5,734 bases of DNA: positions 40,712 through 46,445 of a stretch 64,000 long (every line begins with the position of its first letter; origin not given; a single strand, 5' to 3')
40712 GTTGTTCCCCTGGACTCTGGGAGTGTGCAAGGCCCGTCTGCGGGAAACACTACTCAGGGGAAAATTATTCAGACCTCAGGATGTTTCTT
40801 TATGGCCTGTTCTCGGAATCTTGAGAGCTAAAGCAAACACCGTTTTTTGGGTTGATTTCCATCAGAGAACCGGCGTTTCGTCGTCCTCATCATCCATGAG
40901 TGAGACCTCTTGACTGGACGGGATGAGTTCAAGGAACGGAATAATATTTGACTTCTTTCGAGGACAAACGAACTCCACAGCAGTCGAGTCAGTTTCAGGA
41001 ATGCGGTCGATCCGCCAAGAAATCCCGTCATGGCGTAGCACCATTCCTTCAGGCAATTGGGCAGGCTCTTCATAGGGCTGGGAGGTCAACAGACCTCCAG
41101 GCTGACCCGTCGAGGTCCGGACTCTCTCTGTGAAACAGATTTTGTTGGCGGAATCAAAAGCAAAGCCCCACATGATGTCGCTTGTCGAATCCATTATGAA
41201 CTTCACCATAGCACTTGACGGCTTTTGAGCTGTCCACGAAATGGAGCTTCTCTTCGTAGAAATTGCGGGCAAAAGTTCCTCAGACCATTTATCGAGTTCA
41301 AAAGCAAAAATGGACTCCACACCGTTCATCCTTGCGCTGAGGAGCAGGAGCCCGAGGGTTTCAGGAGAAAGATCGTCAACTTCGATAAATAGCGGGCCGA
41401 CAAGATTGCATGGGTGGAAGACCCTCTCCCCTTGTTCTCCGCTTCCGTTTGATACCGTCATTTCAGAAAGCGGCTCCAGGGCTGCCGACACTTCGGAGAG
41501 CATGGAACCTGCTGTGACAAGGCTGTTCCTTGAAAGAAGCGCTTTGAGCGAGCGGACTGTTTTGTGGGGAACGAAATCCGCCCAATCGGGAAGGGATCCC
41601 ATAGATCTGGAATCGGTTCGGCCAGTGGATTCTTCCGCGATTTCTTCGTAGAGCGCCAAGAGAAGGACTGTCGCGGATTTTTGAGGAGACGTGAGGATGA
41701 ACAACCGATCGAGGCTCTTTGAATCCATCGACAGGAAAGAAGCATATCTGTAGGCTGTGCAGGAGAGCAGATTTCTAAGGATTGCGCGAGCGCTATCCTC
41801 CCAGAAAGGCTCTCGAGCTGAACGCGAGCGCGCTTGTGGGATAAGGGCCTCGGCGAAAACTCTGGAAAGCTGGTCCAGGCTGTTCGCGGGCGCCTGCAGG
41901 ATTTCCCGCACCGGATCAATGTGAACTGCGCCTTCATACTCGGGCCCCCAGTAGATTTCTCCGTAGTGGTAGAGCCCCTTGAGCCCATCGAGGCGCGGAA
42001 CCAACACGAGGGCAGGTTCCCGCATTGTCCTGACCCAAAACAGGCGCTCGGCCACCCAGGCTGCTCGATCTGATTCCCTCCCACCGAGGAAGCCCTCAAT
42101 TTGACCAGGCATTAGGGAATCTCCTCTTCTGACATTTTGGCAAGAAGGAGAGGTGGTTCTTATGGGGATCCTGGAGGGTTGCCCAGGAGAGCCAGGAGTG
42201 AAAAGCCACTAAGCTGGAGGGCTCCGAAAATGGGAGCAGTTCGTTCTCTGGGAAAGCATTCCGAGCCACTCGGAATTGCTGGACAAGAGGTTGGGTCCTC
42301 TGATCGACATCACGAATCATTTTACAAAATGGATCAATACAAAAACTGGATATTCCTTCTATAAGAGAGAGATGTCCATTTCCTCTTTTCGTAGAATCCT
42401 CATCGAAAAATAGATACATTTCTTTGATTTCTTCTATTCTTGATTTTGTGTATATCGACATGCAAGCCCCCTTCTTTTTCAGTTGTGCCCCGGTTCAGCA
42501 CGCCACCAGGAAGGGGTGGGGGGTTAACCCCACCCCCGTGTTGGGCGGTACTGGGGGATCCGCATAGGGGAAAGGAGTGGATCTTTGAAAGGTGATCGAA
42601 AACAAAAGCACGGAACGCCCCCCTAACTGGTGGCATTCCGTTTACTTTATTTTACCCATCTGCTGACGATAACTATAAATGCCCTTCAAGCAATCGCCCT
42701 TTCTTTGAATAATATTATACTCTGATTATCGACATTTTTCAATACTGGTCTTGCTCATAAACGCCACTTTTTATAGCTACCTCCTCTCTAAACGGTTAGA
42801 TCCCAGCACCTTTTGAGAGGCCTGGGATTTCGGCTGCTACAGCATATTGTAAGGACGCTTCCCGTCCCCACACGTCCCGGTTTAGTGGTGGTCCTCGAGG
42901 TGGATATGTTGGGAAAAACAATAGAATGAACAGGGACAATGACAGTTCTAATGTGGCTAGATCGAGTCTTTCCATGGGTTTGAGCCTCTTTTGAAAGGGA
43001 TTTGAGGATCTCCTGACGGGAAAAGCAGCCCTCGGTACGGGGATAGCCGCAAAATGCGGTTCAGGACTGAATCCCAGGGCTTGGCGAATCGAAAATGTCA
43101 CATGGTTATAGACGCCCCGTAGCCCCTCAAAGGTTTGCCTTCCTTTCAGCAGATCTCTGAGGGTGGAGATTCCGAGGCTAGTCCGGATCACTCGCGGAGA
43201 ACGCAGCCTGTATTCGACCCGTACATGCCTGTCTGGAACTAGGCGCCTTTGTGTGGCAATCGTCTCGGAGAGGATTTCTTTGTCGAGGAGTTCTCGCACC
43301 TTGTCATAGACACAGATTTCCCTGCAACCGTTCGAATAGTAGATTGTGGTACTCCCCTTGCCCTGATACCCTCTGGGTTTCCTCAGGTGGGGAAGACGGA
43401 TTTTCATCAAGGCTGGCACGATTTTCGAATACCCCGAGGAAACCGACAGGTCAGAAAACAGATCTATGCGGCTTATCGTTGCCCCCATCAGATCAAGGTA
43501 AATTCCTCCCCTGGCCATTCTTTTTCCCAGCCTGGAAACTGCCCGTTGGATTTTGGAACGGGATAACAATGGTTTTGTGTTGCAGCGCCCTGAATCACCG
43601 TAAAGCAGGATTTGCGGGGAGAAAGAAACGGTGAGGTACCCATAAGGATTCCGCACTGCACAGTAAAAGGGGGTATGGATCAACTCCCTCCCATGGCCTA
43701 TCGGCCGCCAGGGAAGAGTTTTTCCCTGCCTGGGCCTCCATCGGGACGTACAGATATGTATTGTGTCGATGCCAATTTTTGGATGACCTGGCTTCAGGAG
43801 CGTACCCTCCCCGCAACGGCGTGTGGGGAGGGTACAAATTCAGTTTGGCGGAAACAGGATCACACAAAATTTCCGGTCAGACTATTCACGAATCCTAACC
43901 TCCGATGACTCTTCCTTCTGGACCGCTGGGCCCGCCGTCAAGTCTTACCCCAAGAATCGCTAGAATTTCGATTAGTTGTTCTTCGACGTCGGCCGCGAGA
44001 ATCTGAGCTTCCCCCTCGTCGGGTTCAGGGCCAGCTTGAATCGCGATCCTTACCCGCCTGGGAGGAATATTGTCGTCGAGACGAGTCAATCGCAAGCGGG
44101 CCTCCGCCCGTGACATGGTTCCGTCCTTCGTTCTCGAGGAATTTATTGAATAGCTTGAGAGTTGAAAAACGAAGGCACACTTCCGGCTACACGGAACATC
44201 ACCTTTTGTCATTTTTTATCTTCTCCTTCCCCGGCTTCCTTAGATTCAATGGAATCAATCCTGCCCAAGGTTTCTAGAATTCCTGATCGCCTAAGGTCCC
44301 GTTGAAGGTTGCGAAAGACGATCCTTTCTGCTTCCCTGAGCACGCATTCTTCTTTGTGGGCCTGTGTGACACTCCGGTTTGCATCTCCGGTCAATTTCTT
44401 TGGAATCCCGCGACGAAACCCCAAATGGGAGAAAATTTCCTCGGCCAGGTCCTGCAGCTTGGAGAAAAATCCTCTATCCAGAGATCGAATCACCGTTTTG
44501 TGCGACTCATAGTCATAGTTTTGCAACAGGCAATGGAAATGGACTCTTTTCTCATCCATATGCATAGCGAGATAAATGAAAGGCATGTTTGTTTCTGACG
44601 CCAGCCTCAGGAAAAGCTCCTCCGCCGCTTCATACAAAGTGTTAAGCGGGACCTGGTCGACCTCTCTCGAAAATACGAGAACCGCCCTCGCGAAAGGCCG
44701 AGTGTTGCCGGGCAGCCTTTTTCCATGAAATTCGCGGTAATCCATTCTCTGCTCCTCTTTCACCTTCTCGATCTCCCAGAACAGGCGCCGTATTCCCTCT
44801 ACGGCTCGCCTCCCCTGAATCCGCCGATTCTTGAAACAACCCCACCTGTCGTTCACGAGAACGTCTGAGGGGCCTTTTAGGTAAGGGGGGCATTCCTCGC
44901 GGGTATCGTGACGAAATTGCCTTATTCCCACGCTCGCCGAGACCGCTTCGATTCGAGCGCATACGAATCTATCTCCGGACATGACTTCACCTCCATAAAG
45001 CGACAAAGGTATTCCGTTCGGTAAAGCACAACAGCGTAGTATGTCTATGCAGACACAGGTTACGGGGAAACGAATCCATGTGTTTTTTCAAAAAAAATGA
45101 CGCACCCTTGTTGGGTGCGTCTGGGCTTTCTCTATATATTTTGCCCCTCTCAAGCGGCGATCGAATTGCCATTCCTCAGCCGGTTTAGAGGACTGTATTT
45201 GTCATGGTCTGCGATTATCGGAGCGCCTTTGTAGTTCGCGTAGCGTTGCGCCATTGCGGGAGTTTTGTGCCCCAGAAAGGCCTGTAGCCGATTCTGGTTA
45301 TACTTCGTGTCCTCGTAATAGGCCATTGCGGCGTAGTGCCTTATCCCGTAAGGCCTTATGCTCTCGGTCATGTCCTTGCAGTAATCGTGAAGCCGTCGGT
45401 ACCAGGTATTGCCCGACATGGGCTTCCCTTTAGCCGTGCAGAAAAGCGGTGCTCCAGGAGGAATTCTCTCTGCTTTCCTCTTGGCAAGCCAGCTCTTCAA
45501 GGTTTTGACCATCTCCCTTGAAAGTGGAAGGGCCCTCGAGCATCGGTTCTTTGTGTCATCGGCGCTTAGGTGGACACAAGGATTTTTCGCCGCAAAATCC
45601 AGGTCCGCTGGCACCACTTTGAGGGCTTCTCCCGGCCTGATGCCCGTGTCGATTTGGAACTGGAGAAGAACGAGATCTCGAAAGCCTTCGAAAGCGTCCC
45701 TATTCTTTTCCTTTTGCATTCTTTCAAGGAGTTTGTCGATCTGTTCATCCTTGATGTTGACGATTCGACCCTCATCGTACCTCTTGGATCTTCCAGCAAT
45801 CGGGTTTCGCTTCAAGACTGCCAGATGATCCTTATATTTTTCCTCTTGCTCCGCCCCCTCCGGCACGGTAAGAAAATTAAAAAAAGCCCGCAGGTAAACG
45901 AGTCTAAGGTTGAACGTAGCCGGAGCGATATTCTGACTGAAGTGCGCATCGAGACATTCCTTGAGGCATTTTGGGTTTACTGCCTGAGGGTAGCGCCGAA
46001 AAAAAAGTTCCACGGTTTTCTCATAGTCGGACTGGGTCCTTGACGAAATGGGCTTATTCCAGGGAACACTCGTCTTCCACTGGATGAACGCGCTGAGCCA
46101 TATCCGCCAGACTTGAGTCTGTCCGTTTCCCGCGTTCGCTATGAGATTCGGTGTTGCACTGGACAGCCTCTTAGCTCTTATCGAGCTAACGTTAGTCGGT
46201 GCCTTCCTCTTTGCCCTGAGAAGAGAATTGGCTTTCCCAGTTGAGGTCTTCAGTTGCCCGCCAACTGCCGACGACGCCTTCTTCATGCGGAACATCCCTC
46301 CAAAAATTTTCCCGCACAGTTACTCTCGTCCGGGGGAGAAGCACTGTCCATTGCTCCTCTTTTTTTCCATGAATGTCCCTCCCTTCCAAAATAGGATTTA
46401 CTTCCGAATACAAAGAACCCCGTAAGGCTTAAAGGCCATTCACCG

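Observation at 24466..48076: Complete type I-C CRISPR-Cas locus lies inside a ~23.6 kb composite island bounded by a perfect 23-bp direct repeat beside tRNA-Leu(CAA)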

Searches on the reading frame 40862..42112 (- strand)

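Call 11: search_protein_families(library=pfam, proteins=[window:40862-42112:-])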
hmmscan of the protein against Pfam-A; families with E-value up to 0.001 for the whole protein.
window:40862-42112:- (416 aa): 0 families

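Call 77: search_protein_families(library=padloc, proteins=[window:40862-42112:-], max_evalue=0.001)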
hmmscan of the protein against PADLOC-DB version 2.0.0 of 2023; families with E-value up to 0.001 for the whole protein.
window:40862-42112:- (416 aa): 0 families

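Call 78: search_protein_families(library=ncbifam, proteins=[window:40862-42112:-, L039:14500-15462:+, L039:15552-15758:-], max_evalue=0.001)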
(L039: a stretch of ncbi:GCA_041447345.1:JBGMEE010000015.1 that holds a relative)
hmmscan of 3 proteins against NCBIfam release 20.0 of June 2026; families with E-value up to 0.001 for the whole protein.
window:40862-42112:- (416 aa): 0 families

L039:14500-15462:+ (320 aa): 10 families
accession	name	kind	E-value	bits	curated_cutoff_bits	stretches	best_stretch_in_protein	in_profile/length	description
NF040815.2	recomb_XerA_Arch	equivalog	7.4e-33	114.2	220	1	22-293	1-262/263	site-specific tyrosine recombinase/integron integrase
TIGR02224.1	recomb_XerC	equivalog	2.2e-29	102.7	335.15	1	24-299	3-291/295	tyrosine recombinase XerC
TIGR02225.1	recomb_XerD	equivalog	7.1e-28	97.8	329.6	1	24-299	3-288/290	site-specific tyrosine recombinase XerD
NF001399.0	PRK00283.1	subfamily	3.9e-24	85.4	279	1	31-300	20-298/300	tyrosine recombinase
NF002331.0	PRK01287.1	subfamily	1.5e-18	66.9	371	1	76-306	98-333/365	site-specific tyrosine recombinase XerC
NF003462.0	PRK05084.1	equivalog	2e-13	49.8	267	1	139-292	196-351/360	tyrosine recombinase XerS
TIGR02249.1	integrase_gron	subfamily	4.1e-09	36.2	265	1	240-284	255-299/315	integron integrase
NF007370.0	PRK09870.1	subfamily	1.6e-06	27.9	221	1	124-284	19-178/200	tyrosine-type DNA invertase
NF007371.0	PRK09871.1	subfamily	1.9e-06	27.6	222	1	135-285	23-174/198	tyrosine-type DNA invertase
NF011946.0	PRK15417.1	equivalog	0.00056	19.2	435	0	243-286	273-316/337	integron integrase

L039:15552-15758:- (68 aa): 0 families

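Call 87: search_protein_families(library=phrogs, proteins=[window:40862-42112:-], max_evalue=0.001)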
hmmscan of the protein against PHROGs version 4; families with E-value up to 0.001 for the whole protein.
window:40862-42112:- (416 aa): 0 families

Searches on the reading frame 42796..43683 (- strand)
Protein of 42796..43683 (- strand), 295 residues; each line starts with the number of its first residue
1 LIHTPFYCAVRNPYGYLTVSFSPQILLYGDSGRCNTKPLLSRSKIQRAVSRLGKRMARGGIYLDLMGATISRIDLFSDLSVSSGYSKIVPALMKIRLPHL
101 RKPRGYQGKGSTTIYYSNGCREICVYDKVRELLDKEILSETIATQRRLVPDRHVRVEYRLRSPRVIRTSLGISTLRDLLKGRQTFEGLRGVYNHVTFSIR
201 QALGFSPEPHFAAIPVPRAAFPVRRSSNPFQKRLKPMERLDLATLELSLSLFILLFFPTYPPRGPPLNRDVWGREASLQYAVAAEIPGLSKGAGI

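Call 11: search_protein_families(library=pfam, proteins=[window:42796-43683:-])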
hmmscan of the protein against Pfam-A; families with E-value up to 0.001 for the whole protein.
window:42796-43683:- (295 aa): 1 family
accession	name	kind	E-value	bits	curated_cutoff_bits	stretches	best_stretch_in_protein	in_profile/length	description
PF05144.20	Phage_CRI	-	0.00023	21.4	21.7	1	62-165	108-218/232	Replication-associated protein G2P N-terminal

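Call 77: search_protein_families(library=padloc, proteins=[window:42796-43683:-], max_evalue=0.001)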
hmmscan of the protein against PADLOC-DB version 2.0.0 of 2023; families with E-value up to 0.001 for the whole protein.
window:42796-43683:- (295 aa): 0 families

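Call 78: search_protein_families(library=ncbifam, proteins=[window:42796-43683:-], max_evalue=0.001)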
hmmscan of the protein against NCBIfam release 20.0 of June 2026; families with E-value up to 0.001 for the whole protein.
window:42796-43683:- (295 aa): 0 families

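Call 80: search_dna_similar(query=window:42796-43683:-, collection=plasmids, mode=protein, max_rows=10)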
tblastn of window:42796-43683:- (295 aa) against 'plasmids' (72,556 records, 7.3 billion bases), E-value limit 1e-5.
No match.

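Call 85: search_solved_structures(query=window:42796-43683:-, max_evalue=1)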
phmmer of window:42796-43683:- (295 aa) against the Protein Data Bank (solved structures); distinct sequences matched with E-value up to 1: 0.

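Call 87: search_protein_families(library=phrogs, proteins=[window:42796-43683:-], max_evalue=0.001)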
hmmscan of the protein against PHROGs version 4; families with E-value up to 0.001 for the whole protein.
window:42796-43683:- (295 aa): 1 family
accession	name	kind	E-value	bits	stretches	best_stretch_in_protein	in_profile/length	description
phrog_702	-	DNA, RNA and nucleotide metabolism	0.00031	21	1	63-134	120-193/382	replication protein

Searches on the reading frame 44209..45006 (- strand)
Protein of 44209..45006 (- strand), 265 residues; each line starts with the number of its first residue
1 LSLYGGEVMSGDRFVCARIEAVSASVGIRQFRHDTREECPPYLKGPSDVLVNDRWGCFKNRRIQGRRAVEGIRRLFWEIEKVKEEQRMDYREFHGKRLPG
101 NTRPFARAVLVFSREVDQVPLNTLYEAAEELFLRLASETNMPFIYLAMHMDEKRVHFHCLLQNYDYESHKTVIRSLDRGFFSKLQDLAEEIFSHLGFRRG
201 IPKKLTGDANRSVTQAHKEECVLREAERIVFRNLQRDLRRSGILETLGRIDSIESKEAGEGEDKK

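Call 11: search_protein_families(library=pfam, proteins=[window:44209-45006:-])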
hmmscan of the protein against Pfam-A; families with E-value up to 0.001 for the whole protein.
window:44209-45006:- (265 aa): 1 family
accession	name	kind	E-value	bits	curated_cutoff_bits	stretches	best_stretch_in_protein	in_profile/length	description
PF03432.20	Relaxase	-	0.00043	21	24.6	1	84-176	28-113/132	MobA/VirD2-like, nuclease domain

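Call 77: search_protein_families(library=padloc, proteins=[window:44209-45006:-], max_evalue=0.001)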
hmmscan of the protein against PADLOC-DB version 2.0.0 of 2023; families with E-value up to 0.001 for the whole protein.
window:44209-45006:- (265 aa): 0 families

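Call 78: search_protein_families(library=ncbifam, proteins=[window:44209-45006:-], max_evalue=0.001)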
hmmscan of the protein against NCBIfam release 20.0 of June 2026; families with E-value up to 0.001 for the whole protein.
window:44209-45006:- (265 aa): 0 families

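Call 86: search_solved_structures(query=window:44209-45006:-, max_evalue=1)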
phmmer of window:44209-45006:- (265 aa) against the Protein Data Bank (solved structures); distinct sequences matched with E-value up to 1: 3.
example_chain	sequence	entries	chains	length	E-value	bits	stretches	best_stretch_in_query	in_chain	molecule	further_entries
4lvi_A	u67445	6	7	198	0.19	14.5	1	112-200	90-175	Plasmid recombination enzyme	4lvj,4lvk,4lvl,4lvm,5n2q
4g3w_A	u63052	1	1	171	0.4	13.4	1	119-202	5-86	Transcriptional regulator nlh1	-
4g3k_A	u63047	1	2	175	0.42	13.3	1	119-202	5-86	Transcriptional regulator nlh1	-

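Call 87: search_protein_families(library=phrogs, proteins=[window:44209-45006:-], max_evalue=0.001)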
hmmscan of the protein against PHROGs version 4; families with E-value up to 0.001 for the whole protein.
window:44209-45006:- (265 aa): 0 families

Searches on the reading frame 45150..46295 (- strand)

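Call 11: search_protein_families(library=pfam, proteins=[window:45150-46295:-])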
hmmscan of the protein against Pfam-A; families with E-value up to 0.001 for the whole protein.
window:45150-46295:- (381 aa): 1 family
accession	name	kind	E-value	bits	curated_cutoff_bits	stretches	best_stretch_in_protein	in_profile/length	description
PF00589.27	Phage_integrase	-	3.5e-24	85.9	27.1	1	181-354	3-167/172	Phage integrase family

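Call 78: search_protein_families(library=ncbifam, proteins=[window:45150-46295:-, L039:14500-15462:+, L039:15552-15758:-], max_evalue=0.001)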
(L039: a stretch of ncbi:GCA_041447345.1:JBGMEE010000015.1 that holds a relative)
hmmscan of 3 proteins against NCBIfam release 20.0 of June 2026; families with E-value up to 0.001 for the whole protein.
window:45150-46295:- (381 aa): 7 families
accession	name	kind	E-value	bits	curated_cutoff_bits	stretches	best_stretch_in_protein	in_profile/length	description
TIGR02224.1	recomb_XerC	equivalog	2.7e-17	63.1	335.15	1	75-369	5-291/295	tyrosine recombinase XerC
NF040815.2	recomb_XerA_Arch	equivalog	3.5e-17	62.9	220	1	83-356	12-255/263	site-specific tyrosine recombinase/integron integrase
TIGR02225.1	recomb_XerD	equivalog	1.8e-16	60.4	329.6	1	80-369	10-288/290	site-specific tyrosine recombinase XerD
NF001399.0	PRK00283.1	subfamily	8.6e-12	44.9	279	1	87-361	26-289/300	tyrosine recombinase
NF007370.0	PRK09870.1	subfamily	5.9e-08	32.6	221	1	208-345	37-169/200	tyrosine-type DNA invertase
NF003462.0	PRK05084.1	equivalog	7e-08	31.6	267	1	119-355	97-344/360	tyrosine recombinase XerS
NF002331.0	PRK01287.1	subfamily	7.5e-06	25.1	371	1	191-356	148-313/365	site-specific tyrosine recombinase XerC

L039:14500-15462:+ (320 aa): 10 families
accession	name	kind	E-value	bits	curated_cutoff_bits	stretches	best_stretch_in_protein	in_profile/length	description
NF040815.2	recomb_XerA_Arch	equivalog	7.4e-33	114.2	220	1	22-293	1-262/263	site-specific tyrosine recombinase/integron integrase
TIGR02224.1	recomb_XerC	equivalog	2.2e-29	102.7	335.15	1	24-299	3-291/295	tyrosine recombinase XerC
TIGR02225.1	recomb_XerD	equivalog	7.1e-28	97.8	329.6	1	24-299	3-288/290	site-specific tyrosine recombinase XerD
NF001399.0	PRK00283.1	subfamily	3.9e-24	85.4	279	1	31-300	20-298/300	tyrosine recombinase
NF002331.0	PRK01287.1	subfamily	1.5e-18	66.9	371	1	76-306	98-333/365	site-specific tyrosine recombinase XerC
NF003462.0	PRK05084.1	equivalog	2e-13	49.8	267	1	139-292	196-351/360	tyrosine recombinase XerS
TIGR02249.1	integrase_gron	subfamily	4.1e-09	36.2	265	1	240-284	255-299/315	integron integrase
NF007370.0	PRK09870.1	subfamily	1.6e-06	27.9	221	1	124-284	19-178/200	tyrosine-type DNA invertase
NF007371.0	PRK09871.1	subfamily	1.9e-06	27.6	222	1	135-285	23-174/198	tyrosine-type DNA invertase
NF011946.0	PRK15417.1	equivalog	0.00056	19.2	435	0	243-286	273-316/337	integron integrase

L039:15552-15758:- (68 aa): 0 families
